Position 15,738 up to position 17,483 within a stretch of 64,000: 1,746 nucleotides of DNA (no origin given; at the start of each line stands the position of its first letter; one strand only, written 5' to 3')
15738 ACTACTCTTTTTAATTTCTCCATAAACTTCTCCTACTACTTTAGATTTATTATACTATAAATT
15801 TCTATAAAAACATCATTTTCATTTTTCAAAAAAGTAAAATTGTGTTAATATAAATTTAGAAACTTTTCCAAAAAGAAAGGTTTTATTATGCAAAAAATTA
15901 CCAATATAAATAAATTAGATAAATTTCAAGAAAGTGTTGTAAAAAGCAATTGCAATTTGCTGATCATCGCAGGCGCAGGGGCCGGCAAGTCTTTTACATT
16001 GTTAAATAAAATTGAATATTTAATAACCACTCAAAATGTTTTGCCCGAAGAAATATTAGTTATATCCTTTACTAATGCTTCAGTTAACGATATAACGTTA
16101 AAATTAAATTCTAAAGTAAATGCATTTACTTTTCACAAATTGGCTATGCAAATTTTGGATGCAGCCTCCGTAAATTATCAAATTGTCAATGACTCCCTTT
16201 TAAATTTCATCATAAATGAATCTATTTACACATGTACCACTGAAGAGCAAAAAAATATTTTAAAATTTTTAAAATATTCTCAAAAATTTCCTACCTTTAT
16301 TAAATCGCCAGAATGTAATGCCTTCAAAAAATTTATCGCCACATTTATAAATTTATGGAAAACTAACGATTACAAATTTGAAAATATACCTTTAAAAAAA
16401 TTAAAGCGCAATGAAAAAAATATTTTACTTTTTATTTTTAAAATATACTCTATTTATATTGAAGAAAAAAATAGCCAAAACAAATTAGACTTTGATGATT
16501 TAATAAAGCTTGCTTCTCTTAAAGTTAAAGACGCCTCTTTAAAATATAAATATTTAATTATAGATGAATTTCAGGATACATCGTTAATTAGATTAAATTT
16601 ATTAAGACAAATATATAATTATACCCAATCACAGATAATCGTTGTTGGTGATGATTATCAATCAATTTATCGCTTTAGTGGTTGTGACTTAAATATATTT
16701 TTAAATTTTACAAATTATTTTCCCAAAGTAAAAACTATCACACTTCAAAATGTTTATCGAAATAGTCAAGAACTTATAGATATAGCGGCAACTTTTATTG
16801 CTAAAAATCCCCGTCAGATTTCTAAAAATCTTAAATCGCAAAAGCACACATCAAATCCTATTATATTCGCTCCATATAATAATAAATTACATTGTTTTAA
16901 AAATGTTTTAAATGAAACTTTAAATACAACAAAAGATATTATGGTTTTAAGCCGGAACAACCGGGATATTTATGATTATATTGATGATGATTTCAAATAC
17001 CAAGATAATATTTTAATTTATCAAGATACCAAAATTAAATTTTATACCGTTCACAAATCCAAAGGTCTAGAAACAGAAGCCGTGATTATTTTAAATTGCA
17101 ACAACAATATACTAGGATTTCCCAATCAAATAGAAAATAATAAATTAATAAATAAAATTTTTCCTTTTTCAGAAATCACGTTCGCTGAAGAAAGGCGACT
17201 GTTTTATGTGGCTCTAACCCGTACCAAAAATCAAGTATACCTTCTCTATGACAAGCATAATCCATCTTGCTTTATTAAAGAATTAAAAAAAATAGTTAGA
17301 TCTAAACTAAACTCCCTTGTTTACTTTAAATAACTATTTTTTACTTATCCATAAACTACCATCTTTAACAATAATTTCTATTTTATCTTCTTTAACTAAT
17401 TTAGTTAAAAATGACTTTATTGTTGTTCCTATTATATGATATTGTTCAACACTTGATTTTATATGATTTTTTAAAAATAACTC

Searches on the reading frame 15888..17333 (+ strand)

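Call 71: search_protein_families(library=pfam, proteins=[window:15888-17333:+], max_evalue=0.00001)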
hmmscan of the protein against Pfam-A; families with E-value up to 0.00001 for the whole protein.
window:15888-17333:+ (481 aa): 6 families
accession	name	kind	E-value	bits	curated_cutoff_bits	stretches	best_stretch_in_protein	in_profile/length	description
PF00580.27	UvrD-helicase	-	7.3e-43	147.6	23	1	14-278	5-270/271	UvrD/REP helicase N-terminal domain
PF13245.12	AAA_19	-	2.3e-20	73.6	25.1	1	21-263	11-133/134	AAA domain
PF13361.12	UvrD_C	-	3.6e-18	66.5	25.6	1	379-455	284-348/350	UvrD-like helicase C-terminal domain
PF13538.12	UvrD_C_2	-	6e-09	36.1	27.4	0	433-453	32-52/52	UvrD-like helicase C-terminal domain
PF01443.25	Viral_helicase1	-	5.4e-07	30.1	21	0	212-452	53-226/228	Viral superfamily 1 RNA helicase core domain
PF13087.12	AAA_12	-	3.1e-06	27.3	27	1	310-453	101-191/195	AAA domain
